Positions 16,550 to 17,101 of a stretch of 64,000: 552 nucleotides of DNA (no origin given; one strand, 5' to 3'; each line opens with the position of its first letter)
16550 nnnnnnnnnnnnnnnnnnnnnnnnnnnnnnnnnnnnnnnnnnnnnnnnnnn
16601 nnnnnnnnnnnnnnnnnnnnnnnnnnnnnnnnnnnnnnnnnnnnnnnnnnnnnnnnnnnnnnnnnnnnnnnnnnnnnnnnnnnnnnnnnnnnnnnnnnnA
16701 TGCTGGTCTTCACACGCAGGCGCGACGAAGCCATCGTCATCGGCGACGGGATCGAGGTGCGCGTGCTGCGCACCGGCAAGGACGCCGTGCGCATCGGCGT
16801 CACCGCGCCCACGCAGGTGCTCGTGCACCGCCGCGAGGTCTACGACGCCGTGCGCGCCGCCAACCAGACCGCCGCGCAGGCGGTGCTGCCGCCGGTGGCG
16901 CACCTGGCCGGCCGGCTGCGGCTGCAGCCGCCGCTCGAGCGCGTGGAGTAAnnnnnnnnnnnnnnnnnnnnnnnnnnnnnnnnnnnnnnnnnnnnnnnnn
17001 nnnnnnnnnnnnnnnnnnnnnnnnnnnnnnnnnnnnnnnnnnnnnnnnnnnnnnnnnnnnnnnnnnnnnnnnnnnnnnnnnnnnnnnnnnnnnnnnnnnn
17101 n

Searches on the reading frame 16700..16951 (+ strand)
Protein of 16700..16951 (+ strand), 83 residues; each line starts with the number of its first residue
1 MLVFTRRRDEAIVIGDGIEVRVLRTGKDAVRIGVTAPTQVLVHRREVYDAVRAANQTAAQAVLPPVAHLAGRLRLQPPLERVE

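Call 24: search_protein_families(library=pfam, proteins=[window:16700-16951:+], max_evalue=0.001)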
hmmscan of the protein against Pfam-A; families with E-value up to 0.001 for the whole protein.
window:16700-16951:+ (83 aa): 1 family
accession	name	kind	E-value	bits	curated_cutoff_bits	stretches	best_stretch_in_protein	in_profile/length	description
PF02599.21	CsrA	-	1.2e-20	73.7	27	1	1-52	1-52/53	Global regulator protein family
